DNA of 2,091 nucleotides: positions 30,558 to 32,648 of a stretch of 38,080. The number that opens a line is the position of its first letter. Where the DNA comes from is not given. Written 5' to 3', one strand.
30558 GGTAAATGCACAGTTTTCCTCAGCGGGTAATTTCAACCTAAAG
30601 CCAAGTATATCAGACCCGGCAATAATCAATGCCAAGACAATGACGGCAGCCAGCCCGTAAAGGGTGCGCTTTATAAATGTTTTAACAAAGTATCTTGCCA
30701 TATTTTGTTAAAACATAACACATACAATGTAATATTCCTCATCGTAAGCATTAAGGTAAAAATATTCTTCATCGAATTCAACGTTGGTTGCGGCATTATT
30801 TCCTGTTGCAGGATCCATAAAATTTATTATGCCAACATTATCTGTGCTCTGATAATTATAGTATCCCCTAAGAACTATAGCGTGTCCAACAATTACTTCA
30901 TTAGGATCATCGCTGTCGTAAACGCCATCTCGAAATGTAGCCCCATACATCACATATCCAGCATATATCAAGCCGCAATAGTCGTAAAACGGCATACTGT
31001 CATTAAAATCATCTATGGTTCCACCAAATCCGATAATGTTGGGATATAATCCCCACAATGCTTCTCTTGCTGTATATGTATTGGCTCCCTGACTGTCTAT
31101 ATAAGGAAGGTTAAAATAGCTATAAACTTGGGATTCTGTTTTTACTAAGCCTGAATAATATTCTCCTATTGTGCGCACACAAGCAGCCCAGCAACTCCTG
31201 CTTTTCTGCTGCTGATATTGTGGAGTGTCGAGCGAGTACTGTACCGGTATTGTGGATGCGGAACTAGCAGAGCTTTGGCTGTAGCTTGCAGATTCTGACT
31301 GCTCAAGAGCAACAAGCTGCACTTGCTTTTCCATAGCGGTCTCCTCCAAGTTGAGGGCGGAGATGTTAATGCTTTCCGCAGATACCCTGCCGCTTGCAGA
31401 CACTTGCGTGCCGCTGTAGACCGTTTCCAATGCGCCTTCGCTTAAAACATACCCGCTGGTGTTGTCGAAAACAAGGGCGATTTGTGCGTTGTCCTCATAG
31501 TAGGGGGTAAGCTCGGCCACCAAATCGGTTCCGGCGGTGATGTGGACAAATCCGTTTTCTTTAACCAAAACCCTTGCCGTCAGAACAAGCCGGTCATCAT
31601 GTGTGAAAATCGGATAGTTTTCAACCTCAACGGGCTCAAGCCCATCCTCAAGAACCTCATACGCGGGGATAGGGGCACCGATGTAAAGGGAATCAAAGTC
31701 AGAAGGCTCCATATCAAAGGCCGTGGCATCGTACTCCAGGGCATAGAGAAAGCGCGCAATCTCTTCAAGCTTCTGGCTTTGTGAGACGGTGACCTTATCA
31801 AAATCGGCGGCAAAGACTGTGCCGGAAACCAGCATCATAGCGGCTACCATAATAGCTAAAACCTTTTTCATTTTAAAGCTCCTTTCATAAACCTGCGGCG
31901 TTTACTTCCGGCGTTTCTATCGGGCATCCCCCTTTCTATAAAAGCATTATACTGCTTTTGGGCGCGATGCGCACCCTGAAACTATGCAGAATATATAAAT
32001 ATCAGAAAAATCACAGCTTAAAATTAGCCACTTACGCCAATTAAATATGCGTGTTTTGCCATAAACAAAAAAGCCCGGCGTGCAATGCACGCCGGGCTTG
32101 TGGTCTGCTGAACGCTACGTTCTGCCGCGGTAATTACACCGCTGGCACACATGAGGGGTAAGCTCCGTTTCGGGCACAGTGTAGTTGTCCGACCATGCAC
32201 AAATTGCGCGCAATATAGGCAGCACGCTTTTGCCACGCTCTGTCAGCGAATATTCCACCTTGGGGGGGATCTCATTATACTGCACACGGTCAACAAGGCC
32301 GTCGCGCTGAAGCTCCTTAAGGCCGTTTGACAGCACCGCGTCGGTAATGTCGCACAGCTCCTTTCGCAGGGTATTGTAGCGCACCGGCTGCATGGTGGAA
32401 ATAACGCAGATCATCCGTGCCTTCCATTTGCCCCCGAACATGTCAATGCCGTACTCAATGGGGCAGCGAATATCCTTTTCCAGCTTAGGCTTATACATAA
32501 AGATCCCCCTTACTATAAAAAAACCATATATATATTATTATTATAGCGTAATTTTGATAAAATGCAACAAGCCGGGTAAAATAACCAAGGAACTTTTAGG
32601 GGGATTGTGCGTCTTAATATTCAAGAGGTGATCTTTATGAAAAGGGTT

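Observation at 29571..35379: Protease/inhibitor neighbourhood: secreted papain-fold peptidase, two anchored paralogues, HxlR regulator, two lipoprotein serpins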

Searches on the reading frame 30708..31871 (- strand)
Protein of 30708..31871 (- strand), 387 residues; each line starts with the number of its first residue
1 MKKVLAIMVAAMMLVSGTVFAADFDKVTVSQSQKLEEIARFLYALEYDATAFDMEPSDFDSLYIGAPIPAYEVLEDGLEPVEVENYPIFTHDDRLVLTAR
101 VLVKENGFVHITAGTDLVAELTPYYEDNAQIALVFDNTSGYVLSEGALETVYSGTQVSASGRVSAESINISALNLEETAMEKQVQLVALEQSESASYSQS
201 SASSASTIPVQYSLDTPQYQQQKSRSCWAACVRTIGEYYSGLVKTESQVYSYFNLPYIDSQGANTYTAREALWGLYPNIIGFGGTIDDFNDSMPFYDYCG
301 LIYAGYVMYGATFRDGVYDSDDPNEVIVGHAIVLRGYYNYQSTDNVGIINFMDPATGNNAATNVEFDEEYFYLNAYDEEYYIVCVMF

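Call 3: search_protein_families(library=pfam, proteins=[window:30708-31871:-], max_evalue=0.1)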
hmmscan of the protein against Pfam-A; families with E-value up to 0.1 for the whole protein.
window:30708-31871:- (387 aa): 2 families
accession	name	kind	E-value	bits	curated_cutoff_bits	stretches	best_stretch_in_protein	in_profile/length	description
PF12385.14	Peptidase_C70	-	0.00021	21.7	19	1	213-252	4-45/141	Papain-like cysteine protease AvrRpt2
PF13670.12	PepSY_2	-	0.028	14.9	24.3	0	6-53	2-49/83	Peptidase propeptide and YPEB domain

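Call 4: search_protein_families(library=ncbifam, proteins=[window:30708-31871:-], max_evalue=0.1)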
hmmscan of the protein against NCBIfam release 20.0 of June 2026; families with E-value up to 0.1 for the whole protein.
window:30708-31871:- (387 aa): 1 family
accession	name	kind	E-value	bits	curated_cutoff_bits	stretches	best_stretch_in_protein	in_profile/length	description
NF033636.1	acid_shock_Asr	equivalog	0.0016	19.2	50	1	1-24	1-24/119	acid resistance repetitive basic protein Asr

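Call 9: find_homologous_proteins(query=window:30708-31871:-, max_evalue=0.001)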
Query window:30708-31871:- (387 aa): 2 proteins with E <= 0.001 among 3617 candidates.
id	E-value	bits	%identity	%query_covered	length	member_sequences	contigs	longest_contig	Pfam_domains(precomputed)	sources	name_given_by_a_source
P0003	3.1e-253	857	100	100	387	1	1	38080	-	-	-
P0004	1.1e-91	326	45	100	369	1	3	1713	PF13529.14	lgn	-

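Call 13: find_encoding_contigs(protein=P0004, flank=5000, max_places=6)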
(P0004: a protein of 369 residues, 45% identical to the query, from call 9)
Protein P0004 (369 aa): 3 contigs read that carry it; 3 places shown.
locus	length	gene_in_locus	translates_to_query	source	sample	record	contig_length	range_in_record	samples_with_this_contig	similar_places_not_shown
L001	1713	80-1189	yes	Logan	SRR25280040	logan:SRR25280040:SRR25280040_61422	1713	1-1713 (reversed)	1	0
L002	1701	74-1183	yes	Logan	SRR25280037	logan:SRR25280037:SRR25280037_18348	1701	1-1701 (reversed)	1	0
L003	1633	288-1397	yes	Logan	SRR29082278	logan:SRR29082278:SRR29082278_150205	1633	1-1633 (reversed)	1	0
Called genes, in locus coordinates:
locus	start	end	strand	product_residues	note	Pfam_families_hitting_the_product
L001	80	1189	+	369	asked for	PF13529:Peptidase_C39_2 (weak)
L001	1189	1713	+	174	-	?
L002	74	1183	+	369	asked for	PF13529:Peptidase_C39_2 (weak)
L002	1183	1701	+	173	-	?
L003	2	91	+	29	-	?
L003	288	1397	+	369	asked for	PF13529:Peptidase_C39_2 (weak)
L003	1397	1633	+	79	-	?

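Call 19: search_solved_structures(query=A2, max_evalue=10, show_alignments=2)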
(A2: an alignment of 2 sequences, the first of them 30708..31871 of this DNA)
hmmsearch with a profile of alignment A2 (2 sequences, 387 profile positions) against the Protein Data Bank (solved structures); distinct sequences matched with E-value up to 10: 0.

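Call 26: find_related_loci(query=A2, collection=genome_contigs, flank=10000)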
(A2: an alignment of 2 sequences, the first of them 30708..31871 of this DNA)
Query A2 (387 aa) in genome_contigs; peptide patterns used: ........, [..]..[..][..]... (x = any residue, [..] = any of these).
51 stretches matched a pattern, but none encodes a relative of the query by tblastn (E <= 1e-3).

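Call 31: predict_structure(alignment_id=A2)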
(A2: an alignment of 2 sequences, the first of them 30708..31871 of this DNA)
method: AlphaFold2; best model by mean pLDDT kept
length: 387 residues; sequences in the alignment: 2
mean_pLDDT: 35.5   pTM: 0.33
mean pLDDT of the five models: 35.5, 31.8, 31.2, 29.8, 29.6
residues with pLDDT >= 90: 0; 70-90: 0; 50-70: 66; < 50: 321
segments of 3 or more residues with pLDDT < 50: 1-29, 46-54, 69-81, 93-95, 104-231, 237-241, 252-272, 278-387
pLDDT, mean of each block of 10 residues (from residue 1): 44 33 32 58 50 51 53 40 54 51 48 36 25 36 29 23 20 21 20 20 26 27 41 48 51 40 41 49 30 37 31 28 31 27 27 26 27 26 24
secondary structure, 60 per line:
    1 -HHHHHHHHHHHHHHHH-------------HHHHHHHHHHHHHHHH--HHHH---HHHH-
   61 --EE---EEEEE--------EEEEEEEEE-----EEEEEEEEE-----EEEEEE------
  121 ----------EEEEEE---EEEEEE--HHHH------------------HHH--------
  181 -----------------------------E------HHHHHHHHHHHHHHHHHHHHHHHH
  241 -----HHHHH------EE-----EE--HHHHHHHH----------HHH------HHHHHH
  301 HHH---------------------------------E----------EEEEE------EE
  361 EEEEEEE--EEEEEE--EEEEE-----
elements in order: H2-17 H31-46 H49-52 H56-59 E68-72 E81-89 E95-103 E109-114 E131-136 E140-145 H148-151 H217-240 H246-250 H268-275 H295-303 E348-352 E359-367 E370-375 E378-382
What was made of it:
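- On Clan CA cysteine peptidases, Pfam Peptidase_C70 / Peptidase_C39_2: AlphaFold2 with a 2-sequence alignment gave pLDDT 35.5 (call 31).
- The papain fold was not confirmed structurally (call 31).
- Tried and rejected: AlphaFold2 of the peptidase with the only alignment then available (2 sequences) gave pLDDT 35.5 and is unusable (call 31).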

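Call 35: search_protein_families(library=pfam, proteins=[P0004, L001:1189-1710:+], max_evalue=10)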
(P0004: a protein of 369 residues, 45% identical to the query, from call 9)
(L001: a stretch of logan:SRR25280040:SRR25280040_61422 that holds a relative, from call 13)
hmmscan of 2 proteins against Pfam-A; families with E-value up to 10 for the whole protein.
P0004 (369 aa): 1 family
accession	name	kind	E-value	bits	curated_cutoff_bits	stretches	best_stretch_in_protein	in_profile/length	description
PF12385.14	Peptidase_C70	-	4e-05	24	19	1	212-344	8-131/141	Papain-like cysteine protease AvrRpt2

L001:1189-1710:+ (174 aa): 0 families
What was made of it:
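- On Clan CA cysteine peptidases, Pfam Peptidase_C70 / Peptidase_C39_2: Homologue P0004: C70 24 bits over positions 8-131 of 141 (call 35).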

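Call 50: find_homologous_proteins(query=A2, max_evalue=10)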
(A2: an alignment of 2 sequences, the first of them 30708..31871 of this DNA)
Query A2 (2 sequences) (387 aa, profile of the alignment): 4 proteins with E <= 10 among 8000 candidates.
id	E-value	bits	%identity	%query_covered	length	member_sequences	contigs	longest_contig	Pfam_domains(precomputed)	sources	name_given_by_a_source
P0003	5.1e-233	791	100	100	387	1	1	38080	-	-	-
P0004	7.3e-212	722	45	100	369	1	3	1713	PF13529.14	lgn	-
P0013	1.2e-54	204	30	100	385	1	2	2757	PF13529.14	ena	-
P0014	1.4e-50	191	31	96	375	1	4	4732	PF12385.15,PF13529.14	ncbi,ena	-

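Call 51: find_encoding_contigs(protein=P0014, flank=10000, max_places=6)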
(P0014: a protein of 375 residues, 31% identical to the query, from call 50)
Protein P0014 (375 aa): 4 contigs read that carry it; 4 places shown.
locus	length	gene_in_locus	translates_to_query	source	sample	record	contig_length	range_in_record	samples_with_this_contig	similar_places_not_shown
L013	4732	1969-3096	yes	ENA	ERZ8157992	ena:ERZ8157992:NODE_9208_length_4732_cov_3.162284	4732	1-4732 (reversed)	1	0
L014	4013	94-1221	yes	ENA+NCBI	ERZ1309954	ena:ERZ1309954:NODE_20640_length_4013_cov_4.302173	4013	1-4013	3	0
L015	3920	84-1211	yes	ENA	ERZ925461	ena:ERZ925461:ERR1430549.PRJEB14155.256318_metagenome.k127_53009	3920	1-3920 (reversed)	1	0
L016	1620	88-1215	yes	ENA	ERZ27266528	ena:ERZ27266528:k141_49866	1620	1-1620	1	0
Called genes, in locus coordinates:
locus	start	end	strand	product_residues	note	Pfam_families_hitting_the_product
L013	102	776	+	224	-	PF04239:DUF421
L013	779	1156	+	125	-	PF14276:DUF4363 (weak)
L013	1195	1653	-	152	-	PF22811:Zn_ribbon_NrdR, PF03477:ATP-cone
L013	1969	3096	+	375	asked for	PF12385:Peptidase_C70 (faint), PF13529:Peptidase_C39_2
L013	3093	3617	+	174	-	-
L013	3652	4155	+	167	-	-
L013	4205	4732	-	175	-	?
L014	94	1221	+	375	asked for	PF12385:Peptidase_C70 (faint), PF13529:Peptidase_C39_2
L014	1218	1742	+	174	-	-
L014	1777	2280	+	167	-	-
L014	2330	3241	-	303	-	PF02355:SecD_SecF_C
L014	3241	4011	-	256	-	?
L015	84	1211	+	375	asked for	PF12385:Peptidase_C70 (faint), PF13529:Peptidase_C39_2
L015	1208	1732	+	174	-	-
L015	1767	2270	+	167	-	-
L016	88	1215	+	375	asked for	PF12385:Peptidase_C70 (faint), PF13529:Peptidase_C39_2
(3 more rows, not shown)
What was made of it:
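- On Staphopain/staphostatin system: The arrangement is conserved in relatives (calls 13, 51).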

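Call 52: find_encoding_contigs(protein=P0013, flank=10000, max_places=6)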
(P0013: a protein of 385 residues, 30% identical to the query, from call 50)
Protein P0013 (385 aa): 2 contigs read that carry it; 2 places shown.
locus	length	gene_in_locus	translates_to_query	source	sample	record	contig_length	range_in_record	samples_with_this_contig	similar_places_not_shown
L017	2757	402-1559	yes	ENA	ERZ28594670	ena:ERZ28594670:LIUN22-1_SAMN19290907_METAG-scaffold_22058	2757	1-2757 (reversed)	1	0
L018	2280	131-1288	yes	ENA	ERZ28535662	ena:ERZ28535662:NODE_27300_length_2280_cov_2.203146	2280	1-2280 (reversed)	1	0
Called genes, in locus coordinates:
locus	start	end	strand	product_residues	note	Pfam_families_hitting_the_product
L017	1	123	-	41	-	?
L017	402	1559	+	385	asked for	PF13529:Peptidase_C39_2 (weak)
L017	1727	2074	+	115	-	-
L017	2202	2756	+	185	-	?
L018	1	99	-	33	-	?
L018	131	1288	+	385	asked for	PF13529:Peptidase_C39_2 (weak)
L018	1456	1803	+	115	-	-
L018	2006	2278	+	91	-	?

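Call 61: search_solved_structures(query=A8, max_evalue=10, show_alignments=3)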
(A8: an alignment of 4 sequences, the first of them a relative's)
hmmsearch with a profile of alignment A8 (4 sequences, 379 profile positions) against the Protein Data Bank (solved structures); distinct sequences matched with E-value up to 10: 0.

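Call 70: search_protein_families(library=phrogs, proteins=[P0003, P0004, P0013, P0014, P0015, P0017], max_evalue=0.1)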
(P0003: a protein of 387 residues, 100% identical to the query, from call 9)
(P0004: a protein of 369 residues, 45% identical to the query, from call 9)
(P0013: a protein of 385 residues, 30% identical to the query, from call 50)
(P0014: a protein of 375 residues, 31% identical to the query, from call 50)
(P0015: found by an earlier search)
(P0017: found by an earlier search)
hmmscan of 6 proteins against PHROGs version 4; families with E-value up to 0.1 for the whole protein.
P0003 (387 aa): 1 family
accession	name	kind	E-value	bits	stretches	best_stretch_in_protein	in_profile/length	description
phrog_24782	-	unknown function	0.088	13.7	0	6-38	17-49/82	-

P0004 (369 aa): 0 families

P0013 (385 aa): 0 families

P0014 (375 aa): 0 families

P0015 (174 aa): 0 families

P0017 (167 aa): 0 families

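Call 71: search_protein_families(library=pfam, proteins=[P0013, P0014, P0015, P0017], max_evalue=1)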
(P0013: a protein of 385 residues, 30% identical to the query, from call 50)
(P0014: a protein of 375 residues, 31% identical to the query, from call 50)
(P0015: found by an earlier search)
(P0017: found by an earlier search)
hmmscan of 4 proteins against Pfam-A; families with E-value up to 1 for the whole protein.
P0013 (385 aa): 3 families
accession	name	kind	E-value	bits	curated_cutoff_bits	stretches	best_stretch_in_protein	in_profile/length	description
PF13529.12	Peptidase_C39_2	-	0.0021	19.1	24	1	216-342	2-134/143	Peptidase_C39 like family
PF25425.1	YfjL_N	-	0.18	12.6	27.8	0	1-31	1-28/97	YfjL-like, N-terminal domain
PF20625.3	WW_USP8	-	0.33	11.3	23.8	0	348-358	10-20/33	USP8 WW domain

P0014 (375 aa): 3 families
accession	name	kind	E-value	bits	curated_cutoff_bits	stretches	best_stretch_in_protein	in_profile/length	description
PF13529.12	Peptidase_C39_2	-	7.5e-07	30.3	24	1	213-339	2-143/143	Peptidase_C39 like family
PF12385.14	Peptidase_C70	-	1.4e-05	25.5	19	1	213-346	6-131/141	Papain-like cysteine protease AvrRpt2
PF11415.14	Toxin_37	-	0.22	11.8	25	1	223-237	4-18/35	Antifungal peptide termicin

P0015 (174 aa): 0 families

P0017 (167 aa): 0 families

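Call 86: search_solved_structures(query=A7, max_evalue=10)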
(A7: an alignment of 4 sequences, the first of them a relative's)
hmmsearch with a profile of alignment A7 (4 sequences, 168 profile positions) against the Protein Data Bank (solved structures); distinct sequences matched with E-value up to 10: 1.
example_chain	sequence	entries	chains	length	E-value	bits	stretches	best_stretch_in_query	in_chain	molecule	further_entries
2in5_A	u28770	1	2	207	1.7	11.3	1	55-78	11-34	Hypothetical lipoprotein ymcC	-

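Call 90: find_encoding_contigs(protein=P0003, flank=1000, max_places=3)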
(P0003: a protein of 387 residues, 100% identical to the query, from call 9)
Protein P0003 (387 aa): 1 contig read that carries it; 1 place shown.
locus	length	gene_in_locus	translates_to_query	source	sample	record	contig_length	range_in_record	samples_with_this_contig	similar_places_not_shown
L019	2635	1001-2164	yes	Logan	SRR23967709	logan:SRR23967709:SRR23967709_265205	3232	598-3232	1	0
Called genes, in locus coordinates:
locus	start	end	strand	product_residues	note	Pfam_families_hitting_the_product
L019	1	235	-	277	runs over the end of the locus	?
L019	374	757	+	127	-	PF01638:HxlR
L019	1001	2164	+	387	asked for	-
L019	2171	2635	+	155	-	?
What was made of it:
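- The same hxlR-peptidase arrangement recurs in a second assembly of the same organism (call 90).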

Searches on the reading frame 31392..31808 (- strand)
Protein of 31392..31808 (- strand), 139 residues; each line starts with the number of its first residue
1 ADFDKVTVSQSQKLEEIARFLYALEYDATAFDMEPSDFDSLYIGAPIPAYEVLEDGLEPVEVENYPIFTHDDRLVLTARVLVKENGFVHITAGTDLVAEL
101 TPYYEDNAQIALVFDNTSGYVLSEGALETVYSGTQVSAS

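Call 79: search_solved_structures(query=A9, max_evalue=10)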
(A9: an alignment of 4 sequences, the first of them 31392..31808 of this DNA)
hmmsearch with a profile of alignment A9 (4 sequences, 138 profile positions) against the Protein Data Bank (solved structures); distinct sequences matched with E-value up to 10: 2.
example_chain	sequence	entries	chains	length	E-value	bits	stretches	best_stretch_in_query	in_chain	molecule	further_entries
5zys_A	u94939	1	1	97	1.7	11.5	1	41-96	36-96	Membrane-associated guanylate kinase, WW and PDZ domain-containing protein 1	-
2q9v_A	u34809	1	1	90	1.7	11.5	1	41-93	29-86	Membrane-associated guanylate kinase, WW and PDZ domain-containing protein 1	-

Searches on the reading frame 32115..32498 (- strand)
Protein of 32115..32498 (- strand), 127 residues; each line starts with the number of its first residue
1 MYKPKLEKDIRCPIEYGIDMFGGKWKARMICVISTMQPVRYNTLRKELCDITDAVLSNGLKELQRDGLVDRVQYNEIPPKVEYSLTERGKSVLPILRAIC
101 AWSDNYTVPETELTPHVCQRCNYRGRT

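Call 3: search_protein_families(library=pfam, proteins=[window:32115-32498:-], max_evalue=0.1)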
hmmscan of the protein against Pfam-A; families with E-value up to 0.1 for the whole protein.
window:32115-32498:- (127 aa): 4 families
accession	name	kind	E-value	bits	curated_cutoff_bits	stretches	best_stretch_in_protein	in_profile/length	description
PF01638.23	HxlR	-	7.2e-26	90.3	20.8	1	21-108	2-88/91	HxlR-like helix-turn-helix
PF03551.20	PadR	-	0.0044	17.4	27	1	58-93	36-73/75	Transcriptional regulator PadR-like family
PF13601.12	HTH_34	-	0.039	14.6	27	1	37-91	13-67/80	Winged helix DNA-binding domain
PF08461.16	HTH_12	-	0.085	13.3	21.4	0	58-92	37-65/66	Ribonuclease R winged-helix domain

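Call 4: search_protein_families(library=ncbifam, proteins=[window:32115-32498:-], max_evalue=0.1)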
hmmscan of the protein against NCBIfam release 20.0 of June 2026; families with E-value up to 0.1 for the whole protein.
window:32115-32498:- (127 aa): 3 families
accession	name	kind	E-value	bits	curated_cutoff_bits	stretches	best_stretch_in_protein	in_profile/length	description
NF047367.1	redox_TF_RrpA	exception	1e-24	86.7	185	1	11-106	5-100/101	MarR family transcription factor RrpA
NF047364.1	redox_TF_RrpB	exception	5.1e-18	65.3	175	1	11-107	4-104/105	MarR family transcription factor RrpB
TIGR02337.1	HpaR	equivalog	0.072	12.9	121.2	1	28-94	32-97/130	homoprotocatechuate degradation operon regulator HpaR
